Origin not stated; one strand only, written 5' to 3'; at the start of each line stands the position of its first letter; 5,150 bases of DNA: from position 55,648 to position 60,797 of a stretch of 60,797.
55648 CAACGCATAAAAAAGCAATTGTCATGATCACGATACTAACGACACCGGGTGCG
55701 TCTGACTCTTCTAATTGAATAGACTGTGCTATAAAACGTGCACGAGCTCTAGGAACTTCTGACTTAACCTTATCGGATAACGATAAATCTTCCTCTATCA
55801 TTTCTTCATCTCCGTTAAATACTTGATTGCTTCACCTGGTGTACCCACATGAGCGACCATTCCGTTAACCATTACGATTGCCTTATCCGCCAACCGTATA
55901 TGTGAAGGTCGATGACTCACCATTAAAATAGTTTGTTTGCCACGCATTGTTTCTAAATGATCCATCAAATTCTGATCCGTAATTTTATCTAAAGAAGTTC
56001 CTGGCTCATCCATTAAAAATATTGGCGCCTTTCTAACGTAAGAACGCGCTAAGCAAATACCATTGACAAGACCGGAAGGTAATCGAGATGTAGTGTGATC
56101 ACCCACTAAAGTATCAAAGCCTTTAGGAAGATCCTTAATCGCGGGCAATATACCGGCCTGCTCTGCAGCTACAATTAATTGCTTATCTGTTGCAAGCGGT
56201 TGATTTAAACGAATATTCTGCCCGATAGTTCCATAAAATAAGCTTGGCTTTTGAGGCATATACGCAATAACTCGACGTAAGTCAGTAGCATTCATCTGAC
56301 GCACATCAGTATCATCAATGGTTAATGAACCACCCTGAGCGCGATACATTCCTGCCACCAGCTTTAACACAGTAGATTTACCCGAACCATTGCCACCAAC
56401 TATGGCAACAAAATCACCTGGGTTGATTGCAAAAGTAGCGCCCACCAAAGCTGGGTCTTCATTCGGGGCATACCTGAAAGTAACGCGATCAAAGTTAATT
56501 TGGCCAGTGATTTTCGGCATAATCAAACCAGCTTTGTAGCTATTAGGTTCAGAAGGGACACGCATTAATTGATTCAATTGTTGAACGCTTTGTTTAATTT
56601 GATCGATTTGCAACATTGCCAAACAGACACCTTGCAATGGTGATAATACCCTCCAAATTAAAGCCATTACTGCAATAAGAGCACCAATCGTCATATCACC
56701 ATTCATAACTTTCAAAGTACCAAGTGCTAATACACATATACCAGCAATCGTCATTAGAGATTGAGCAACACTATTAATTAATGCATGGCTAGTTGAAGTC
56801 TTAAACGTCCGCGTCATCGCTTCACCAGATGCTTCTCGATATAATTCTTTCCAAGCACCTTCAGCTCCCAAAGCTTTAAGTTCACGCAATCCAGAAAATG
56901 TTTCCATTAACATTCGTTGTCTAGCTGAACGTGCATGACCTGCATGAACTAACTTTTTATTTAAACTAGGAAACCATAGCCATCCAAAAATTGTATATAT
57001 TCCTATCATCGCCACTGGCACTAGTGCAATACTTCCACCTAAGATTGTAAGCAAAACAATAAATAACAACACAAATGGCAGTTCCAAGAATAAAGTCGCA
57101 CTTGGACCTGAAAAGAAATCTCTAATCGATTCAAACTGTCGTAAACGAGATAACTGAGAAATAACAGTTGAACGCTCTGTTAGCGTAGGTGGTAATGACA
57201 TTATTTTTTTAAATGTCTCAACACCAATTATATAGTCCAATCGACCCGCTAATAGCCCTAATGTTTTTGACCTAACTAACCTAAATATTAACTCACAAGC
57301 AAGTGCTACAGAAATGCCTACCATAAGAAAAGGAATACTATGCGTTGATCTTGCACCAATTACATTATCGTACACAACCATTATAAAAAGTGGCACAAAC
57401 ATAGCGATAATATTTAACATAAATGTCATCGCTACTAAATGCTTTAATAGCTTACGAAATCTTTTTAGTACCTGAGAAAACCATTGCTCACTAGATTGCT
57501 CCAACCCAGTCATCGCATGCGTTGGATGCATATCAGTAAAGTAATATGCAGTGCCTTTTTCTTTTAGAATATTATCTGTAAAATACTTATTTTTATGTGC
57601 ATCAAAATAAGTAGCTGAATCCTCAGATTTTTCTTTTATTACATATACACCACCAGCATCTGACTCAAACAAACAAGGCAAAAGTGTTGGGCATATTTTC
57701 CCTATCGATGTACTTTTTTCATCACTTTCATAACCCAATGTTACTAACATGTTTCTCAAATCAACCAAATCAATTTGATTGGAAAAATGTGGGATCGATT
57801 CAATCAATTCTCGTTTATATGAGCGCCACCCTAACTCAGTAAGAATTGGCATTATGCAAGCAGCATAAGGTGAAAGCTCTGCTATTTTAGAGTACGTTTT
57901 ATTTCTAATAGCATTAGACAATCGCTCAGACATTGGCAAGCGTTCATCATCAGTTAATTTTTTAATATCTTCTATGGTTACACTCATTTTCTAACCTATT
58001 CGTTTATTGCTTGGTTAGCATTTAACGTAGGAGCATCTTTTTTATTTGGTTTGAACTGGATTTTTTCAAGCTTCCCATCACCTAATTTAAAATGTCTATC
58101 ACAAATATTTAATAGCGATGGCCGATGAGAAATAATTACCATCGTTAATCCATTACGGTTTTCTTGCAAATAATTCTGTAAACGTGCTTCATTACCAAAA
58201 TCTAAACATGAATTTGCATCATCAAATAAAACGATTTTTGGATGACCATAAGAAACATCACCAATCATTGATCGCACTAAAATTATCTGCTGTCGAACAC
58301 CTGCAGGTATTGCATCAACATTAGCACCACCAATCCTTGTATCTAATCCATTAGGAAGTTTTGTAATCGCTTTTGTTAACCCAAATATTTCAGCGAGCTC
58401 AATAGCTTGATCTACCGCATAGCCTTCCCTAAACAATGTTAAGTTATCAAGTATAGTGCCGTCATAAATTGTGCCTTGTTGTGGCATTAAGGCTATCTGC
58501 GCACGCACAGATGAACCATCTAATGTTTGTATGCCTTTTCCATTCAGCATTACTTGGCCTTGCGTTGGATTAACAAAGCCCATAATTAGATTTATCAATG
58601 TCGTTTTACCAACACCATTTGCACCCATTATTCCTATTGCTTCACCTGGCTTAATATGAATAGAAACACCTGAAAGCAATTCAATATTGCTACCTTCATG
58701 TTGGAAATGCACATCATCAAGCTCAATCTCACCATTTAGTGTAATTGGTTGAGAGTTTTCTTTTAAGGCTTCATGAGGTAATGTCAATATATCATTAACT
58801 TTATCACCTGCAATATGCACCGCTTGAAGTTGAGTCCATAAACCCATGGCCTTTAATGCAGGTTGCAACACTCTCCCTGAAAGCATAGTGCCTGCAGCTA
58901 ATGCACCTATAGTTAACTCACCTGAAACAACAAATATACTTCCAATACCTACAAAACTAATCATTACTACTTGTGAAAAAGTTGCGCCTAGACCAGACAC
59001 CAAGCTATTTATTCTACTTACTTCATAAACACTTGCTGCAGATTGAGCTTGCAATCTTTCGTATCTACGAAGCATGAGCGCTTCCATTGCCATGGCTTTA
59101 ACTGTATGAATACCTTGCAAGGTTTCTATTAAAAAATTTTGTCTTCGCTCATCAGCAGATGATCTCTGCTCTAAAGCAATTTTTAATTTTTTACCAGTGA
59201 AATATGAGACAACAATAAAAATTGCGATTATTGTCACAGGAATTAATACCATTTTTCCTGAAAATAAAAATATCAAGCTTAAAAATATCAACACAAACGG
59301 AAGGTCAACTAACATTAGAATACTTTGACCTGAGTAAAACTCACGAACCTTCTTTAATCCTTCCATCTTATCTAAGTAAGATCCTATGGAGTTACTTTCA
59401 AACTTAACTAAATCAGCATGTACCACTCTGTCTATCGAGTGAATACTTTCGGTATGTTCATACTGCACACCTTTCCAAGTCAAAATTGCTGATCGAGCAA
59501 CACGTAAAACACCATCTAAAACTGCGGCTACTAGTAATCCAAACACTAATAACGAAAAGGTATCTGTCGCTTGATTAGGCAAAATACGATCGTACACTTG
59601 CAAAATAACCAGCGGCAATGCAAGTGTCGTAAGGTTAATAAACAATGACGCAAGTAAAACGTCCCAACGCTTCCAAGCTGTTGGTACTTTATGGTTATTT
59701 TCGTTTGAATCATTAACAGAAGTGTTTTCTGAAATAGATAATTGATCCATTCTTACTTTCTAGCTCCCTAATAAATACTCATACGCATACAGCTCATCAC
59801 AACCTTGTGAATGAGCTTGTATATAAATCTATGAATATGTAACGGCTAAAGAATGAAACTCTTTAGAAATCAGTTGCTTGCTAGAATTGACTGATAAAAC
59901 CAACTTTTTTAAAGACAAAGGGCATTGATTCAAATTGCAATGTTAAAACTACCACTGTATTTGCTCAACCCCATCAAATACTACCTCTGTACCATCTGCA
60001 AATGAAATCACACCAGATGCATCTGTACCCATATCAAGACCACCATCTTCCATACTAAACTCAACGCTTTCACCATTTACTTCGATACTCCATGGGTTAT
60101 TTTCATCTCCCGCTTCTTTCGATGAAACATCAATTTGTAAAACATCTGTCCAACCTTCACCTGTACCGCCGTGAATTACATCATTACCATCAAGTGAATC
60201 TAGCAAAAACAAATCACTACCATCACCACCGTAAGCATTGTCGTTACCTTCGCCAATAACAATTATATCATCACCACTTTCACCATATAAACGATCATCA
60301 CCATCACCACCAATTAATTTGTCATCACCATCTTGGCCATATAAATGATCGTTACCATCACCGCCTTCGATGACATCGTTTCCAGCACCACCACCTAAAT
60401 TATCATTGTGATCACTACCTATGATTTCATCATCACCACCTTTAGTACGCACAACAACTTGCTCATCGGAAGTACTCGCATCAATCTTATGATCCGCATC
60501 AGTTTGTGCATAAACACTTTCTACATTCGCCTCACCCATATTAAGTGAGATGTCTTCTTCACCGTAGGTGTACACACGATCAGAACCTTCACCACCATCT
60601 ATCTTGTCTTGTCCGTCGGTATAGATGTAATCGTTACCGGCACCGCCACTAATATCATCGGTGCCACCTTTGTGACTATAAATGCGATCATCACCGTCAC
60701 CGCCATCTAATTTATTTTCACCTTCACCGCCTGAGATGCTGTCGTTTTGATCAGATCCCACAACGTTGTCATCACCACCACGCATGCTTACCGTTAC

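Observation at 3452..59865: Eight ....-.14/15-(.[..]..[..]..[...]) promoters: an expanded FliA regulon readable from the DNA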

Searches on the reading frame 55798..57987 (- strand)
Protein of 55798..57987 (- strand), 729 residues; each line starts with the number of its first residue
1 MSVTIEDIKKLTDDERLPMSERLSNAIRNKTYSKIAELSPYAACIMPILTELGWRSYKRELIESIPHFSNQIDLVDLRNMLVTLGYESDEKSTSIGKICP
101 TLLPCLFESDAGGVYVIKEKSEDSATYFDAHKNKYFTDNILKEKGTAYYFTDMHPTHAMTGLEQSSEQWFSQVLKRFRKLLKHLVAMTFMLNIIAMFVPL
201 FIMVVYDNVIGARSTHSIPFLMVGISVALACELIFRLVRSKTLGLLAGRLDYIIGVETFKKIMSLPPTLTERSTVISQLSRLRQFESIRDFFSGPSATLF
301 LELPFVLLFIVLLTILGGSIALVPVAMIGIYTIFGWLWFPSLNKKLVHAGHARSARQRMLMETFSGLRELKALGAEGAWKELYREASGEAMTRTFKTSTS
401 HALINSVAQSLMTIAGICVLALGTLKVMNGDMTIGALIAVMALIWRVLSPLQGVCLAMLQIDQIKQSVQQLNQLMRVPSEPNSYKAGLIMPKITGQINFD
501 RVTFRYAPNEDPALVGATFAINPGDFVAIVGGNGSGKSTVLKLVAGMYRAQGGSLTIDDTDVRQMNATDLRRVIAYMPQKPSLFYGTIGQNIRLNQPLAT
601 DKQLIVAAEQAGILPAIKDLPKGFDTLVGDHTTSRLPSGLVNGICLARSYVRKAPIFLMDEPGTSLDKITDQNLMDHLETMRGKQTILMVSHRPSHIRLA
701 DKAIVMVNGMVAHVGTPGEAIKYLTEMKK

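Call 7: search_protein_families(library=ncbifam, proteins=[window:55798-57987:-])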
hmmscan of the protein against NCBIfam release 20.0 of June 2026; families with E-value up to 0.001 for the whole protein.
window:55798-57987:- (729 aa): 181 families (the best 25 are shown)
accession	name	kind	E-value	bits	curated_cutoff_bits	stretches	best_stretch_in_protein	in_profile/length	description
TIGR03375.1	type_I_sec_LssB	subfamily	6e-154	514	693.1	1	40-724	2-692/696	type I secretion system permease/ATPase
TIGR01846.1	type_I_sec_HlyB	subfamily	3e-99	333.2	725.55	1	62-719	22-677/694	type I secretion system permease/ATPase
TIGR01842.1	type_I_sec_PrtD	subfamily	7.2e-85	285.6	510.15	1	175-721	2-541/544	type I secretion system permease/ATPase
TIGR03796.1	NHLM_micro_ABC1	equivalog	2.2e-78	264.2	853.3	1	161-718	136-696/710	NHLP family bacteriocin export ABC transporter peptidase/permease/ATPase subunit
TIGR01193.1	bacteriocin_ABC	subfamily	8.3e-70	236.1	523.85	1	155-719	132-694/708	peptide cleavage/export ABC transporter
TIGR03797.1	NHLM_micro_ABC2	equivalog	1.4e-64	218.8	709.4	1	166-719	123-670/686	NHLP bacteriocin export ABC transporter permease/ATPase subunit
TIGR02203.1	MsbA_lipidA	equivalog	8.9e-63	212.7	602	1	176-717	8-552/572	lipid A export permease/ATP-binding protein MsbA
TIGR02857.1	CydD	equivalog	1.4e-61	209.1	435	1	182-706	6-529/529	thiol reductant ABC exporter subunit CydD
TIGR02204.1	MsbA_rel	hypoth_equivalog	1e-58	199.4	780.4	1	170-721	9-562/576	ABC transporter, permease/ATP-binding protein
NF045513.1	HepA_fam_ABC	equivalog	4.3e-57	193.9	725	1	285-717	162-592/610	heterocyst formation ABC transporter subunit HepA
NF010178.0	PRK13657.1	equivalog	8.4e-57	192.9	733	1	173-718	13-554/588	glucan ABC transporter ATP-binding protein/ permease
TIGR02868.1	CydC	equivalog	5.7e-56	190.2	329.05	1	310-694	145-530/530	thiol reductant ABC exporter subunit CydC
NF052233.1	CphA_assoc_ABC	equivalog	4.1e-55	187.4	880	1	162-721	163-730/766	cyanophycin metabolism-associated ABC transporter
NF008364.0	PRK11160.1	equivalog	4.4e-55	187.3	630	1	301-719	143-560/575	heme ABC transporter ATP-binding protein/permease CydC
TIGR00958.1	3a01208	subfamily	3.1e-54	184.4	874.6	1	172-716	151-696/711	antigen peptide transporter 2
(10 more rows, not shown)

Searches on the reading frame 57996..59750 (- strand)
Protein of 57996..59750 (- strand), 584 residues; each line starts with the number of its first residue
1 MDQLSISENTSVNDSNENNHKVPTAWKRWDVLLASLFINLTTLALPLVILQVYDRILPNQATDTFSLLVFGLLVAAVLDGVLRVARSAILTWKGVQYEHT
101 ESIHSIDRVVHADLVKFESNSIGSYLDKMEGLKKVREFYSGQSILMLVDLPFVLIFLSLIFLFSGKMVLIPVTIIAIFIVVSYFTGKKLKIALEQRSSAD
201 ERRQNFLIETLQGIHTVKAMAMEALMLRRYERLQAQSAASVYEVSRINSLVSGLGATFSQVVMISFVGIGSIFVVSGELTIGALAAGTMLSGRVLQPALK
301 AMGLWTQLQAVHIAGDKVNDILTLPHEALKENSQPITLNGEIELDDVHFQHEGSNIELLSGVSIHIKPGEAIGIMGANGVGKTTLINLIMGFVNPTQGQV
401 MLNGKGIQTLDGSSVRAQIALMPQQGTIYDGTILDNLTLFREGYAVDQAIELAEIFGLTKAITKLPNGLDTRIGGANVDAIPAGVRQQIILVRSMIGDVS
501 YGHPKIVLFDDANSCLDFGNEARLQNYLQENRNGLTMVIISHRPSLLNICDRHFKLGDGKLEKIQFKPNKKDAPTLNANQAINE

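Call 6: search_protein_families(library=pfam, proteins=[window:57996-59750:-])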
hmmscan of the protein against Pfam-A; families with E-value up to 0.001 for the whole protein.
window:57996-59750:- (584 aa): 3 families
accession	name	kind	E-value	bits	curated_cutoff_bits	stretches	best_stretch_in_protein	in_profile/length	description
PF00664.28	ABC_membrane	-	3.9e-28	99.3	28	1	32-295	5-270/274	ABC transporter transmembrane region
PF00005.33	ABC_tran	-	6.1e-19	69.4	25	1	359-512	1-135/137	ABC transporter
PF02463.25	SMC_N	-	3.8e-06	26.9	40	1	506-555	161-210/220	RecF/RecN/SMC N terminal domain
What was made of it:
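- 54446..59750 (-): Type I secretion operon: ABC584 (57996-59750), ABC729 (55798-57987) and a HlyD-family adaptor (54446-55801), downstream of an RTX-repeat gene (59949-60785). Pfam ABC_membrane and ABC_tran (call 6).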

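Call 15: find_homologous_proteins(query=window:57996-59750:-, max_evalue=1e-100)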
Query window:57996-59750:- (584 aa): 618 proteins with E <= 1e-100 among 8000 candidates; the best 120 are listed.
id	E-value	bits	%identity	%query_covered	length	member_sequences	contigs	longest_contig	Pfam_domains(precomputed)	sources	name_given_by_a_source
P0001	0.0e+0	1189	93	100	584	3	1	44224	PF00005.34,PF02463.26,PF00664.29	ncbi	-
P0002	0.0e+0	1171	91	100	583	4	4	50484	PF00005.34,PF02463.26,PF00664.29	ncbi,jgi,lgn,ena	jgi:ATP-binding cassette subfamily C protein LapB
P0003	0.0e+0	1132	89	100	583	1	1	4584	PF00005.34,PF02463.26,PF00664.29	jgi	-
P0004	0.0e+0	1128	89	98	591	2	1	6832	PF00005.34,PF02463.26,PF00664.29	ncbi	-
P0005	0.0e+0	1126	89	98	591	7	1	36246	PF00005.34,PF02463.26,PF00664.29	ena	-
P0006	0.0e+0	1095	84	100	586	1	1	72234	PF00005.34,PF02463.26,PF00664.29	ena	-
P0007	0.0e+0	1082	83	100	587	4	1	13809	PF00005.34,PF02463.26,PF00664.29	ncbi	-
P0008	0.0e+0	1068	82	100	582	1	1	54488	PF00005.34,PF02463.26,PF00664.29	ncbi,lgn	-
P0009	0.0e+0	1063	83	100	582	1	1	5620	PF00005.34,PF02463.26,PF00664.29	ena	-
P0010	0.0e+0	1055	84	97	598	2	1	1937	PF00005.34,PF02463.26,PF00664.29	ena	-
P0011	0.0e+0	1054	81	100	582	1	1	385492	PF00005.34,PF02463.26,PF00664.29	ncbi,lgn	-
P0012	0.0e+0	1050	82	100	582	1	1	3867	PF00005.34,PF00664.29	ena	-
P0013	0.0e+0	1049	81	100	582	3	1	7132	PF00005.34,PF02463.26,PF00664.29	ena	-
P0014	0.0e+0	1046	81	100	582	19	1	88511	PF00005.34,PF02463.26,PF00664.29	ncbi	-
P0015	0.0e+0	1044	81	100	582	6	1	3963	PF00005.34,PF00664.29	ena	-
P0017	0.0e+0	1017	80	97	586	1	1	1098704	PF00005.34,PF02463.26,PF00664.29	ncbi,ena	-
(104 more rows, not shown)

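Call 16: find_encoding_contigs(protein=P0002, flank=5000, max_places=3)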
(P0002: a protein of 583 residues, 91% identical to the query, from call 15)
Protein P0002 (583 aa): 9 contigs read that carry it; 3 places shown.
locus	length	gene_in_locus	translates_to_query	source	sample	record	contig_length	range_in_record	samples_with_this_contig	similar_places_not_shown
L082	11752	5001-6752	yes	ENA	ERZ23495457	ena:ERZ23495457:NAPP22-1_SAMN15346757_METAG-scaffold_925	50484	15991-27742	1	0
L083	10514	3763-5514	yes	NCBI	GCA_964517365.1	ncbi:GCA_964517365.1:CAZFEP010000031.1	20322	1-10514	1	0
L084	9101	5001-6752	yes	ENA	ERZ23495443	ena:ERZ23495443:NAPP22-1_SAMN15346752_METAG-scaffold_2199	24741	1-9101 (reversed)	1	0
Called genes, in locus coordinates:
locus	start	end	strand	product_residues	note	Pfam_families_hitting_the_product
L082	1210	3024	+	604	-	PF00353:HemolysinCabind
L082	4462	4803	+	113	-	-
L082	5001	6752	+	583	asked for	PF00664:ABC_membrane, PF00005:ABC_tran, PF02463:SMC_N (faint)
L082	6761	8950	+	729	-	PF00664:ABC_membrane, PF00005:ABC_tran, PF02463:SMC_N (faint)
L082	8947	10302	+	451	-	PF25917:BSH_RND (faint), PF25935:BSH_LcnD (weak), PF25994:HH_AprE, PF26002:Beta-barrel_AprE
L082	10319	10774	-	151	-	PF00072:Response_reg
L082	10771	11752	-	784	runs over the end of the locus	PF00989:PAS (faint), PF08447:PAS_3, PF01590:GAF (weak), PF13185:GAF_2 (weak), PF00512:HisKA, PF02518:HATPase_c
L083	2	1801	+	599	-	?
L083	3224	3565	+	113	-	-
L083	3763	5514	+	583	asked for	PF00664:ABC_membrane, PF00005:ABC_tran, PF02463:SMC_N (faint)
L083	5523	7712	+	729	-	PF00664:ABC_membrane, PF00005:ABC_tran, PF02463:SMC_N (faint)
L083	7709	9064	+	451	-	PF25917:BSH_RND (faint), PF25935:BSH_LcnD (weak), PF25994:HH_AprE, PF26002:Beta-barrel_AprE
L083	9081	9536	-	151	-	PF00072:Response_reg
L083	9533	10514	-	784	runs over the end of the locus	PF00989:PAS (faint), PF08447:PAS_3, PF01590:GAF (weak), PF13185:GAF_2 (weak), PF00512:HisKA, PF02518:HATPase_c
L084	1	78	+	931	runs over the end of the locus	PF02743:dCache_1, PF00672:HAMP, PF18947:HAMP_2 (weak), PF00015:MCPsignal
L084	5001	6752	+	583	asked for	PF00664:ABC_membrane, PF00005:ABC_tran, PF02463:SMC_N (faint)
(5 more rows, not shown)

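Call 17: find_encoding_contigs(protein=P0006, flank=5000, max_places=2)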
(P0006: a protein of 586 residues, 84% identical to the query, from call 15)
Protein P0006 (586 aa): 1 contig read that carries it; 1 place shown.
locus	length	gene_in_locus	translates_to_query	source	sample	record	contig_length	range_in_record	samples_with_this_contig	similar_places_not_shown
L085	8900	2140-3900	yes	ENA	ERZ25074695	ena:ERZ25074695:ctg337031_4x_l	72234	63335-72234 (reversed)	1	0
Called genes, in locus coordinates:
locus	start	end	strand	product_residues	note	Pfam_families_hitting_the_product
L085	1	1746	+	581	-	?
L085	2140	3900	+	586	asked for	PF00664:ABC_membrane, PF00005:ABC_tran, PF02463:SMC_N (faint)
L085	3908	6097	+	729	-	PF00664:ABC_membrane, PF00005:ABC_tran, PF02463:SMC_N (faint)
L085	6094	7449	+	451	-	PF25919:BSH_CusB (faint), PF25917:BSH_RND (weak), PF25973:BSH_CzcB (faint), PF25984:BSH_YknX (weak), PF25994:HH_AprE, PF26002:Beta-barrel_AprE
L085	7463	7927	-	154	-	PF00072:Response_reg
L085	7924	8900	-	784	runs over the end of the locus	PF00989:PAS (faint), PF08447:PAS_3, PF01590:GAF, PF13185:GAF_2, PF00512:HisKA, PF02518:HATPase_c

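Call 18: find_encoding_contigs(protein=P0011, flank=5000, max_places=2)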
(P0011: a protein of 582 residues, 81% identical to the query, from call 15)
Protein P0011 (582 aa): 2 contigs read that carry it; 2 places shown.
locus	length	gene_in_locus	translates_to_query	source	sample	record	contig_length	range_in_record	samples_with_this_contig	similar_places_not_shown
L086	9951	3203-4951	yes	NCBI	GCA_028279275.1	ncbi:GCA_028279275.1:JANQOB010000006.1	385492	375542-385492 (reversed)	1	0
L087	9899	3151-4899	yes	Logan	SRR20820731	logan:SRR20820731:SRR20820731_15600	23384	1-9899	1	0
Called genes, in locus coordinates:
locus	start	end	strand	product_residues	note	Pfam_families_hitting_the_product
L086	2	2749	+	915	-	?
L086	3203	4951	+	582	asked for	PF00664:ABC_membrane, PF00005:ABC_tran, PF02463:SMC_N (faint)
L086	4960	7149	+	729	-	PF00664:ABC_membrane, PF00005:ABC_tran, PF02463:SMC_N (faint)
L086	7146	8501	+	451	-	PF25917:BSH_RND (weak), PF25973:BSH_CzcB (faint), PF25994:HH_AprE, PF26002:Beta-barrel_AprE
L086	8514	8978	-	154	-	PF00072:Response_reg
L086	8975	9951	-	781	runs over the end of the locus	PF08447:PAS_3, PF01590:GAF, PF13185:GAF_2 (weak), PF00512:HisKA, PF02518:HATPase_c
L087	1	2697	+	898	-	?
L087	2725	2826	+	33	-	-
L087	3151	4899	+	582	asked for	PF00664:ABC_membrane, PF00005:ABC_tran, PF02463:SMC_N (faint)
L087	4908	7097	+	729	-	PF00664:ABC_membrane, PF00005:ABC_tran, PF02463:SMC_N (faint)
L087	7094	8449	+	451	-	PF25917:BSH_RND (weak), PF25973:BSH_CzcB (faint), PF25994:HH_AprE, PF26002:Beta-barrel_AprE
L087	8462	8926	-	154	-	PF00072:Response_reg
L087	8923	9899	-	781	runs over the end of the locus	PF08447:PAS_3, PF01590:GAF, PF13185:GAF_2 (weak), PF00512:HisKA, PF02518:HATPase_c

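Call 19: find_encoding_contigs(protein=P0017, flank=5000, max_places=2)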
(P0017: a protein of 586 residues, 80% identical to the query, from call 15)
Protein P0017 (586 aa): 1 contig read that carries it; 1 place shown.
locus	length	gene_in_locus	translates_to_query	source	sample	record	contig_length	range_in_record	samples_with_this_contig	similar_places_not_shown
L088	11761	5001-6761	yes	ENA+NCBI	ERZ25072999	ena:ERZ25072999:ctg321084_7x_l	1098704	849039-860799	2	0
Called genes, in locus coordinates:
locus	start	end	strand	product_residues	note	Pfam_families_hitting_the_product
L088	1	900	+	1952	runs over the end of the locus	PF00028:Cadherin (weak), PF23592:Cadherin_CELSR2_9th (faint), PF10651:BppU_N (faint), PF00028:Cadherin (weak), PF00353:HemolysinCabind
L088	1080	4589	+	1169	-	PF00353:HemolysinCabind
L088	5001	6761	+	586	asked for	PF00664:ABC_membrane, PF00005:ABC_tran, PF02463:SMC_N (faint)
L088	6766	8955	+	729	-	PF00664:ABC_membrane, PF00005:ABC_tran, PF02463:SMC_N (faint), PF13304:AAA_21 (faint)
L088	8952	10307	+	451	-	PF00364:Biotin_lipoyl (faint), PF25973:BSH_CzcB (faint), PF25994:HH_AprE, PF26002:Beta-barrel_AprE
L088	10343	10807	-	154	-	PF00072:Response_reg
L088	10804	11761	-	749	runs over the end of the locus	PF00989:PAS (faint), PF08447:PAS_3, PF13426:PAS_9 (weak), PF01590:GAF (weak), PF00512:HisKA, PF02518:HATPase_c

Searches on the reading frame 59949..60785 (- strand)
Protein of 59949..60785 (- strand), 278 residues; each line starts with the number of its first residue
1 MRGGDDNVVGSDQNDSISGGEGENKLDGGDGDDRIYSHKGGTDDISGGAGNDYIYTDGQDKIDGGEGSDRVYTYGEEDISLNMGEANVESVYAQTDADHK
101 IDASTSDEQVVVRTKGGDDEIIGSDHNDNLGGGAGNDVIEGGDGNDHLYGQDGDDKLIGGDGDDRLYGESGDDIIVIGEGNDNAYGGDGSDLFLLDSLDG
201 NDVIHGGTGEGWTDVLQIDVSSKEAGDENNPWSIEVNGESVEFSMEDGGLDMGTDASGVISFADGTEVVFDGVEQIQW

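Call 7: search_protein_families(library=ncbifam, proteins=[window:59949-60785:-])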
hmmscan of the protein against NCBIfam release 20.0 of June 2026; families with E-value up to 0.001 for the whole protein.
window:59949-60785:- (278 aa): 7 families
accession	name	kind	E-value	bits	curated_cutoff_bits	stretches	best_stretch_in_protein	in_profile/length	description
NF033943.0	RTX_toxin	subfamily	2.8e-23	82.1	1000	2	117-210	677-769/930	RTX family hemolysin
NF046115.1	Ca_rpt_SMc04171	equivalog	1.3e-22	80.7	625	2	4-197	303-493/574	SMc04171 family calcium-binding repeat protein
NF033203.1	entero_EhxA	exception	2.7e-18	65.5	2000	2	116-210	709-801/997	enterohemolysin EhxA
NF050046.1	PueAB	exception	2.6e-15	55.9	670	3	153-222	504-570/616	polyurethane esterase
NF035945.1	Zn_serralysin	subfamily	2.4e-10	40.2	500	2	150-197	324-371/462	serralysin family metalloprotease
NF053766.1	ZapA_metallo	exception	2.9e-10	39.8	940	2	141-197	335-391/483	ZapA family metalloprotease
NF052454.1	BtaGlycanEglC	equivalog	8.1e-05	21.7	700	1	36-159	22-141/459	endo-1,3-1,4-beta-glycanase EglC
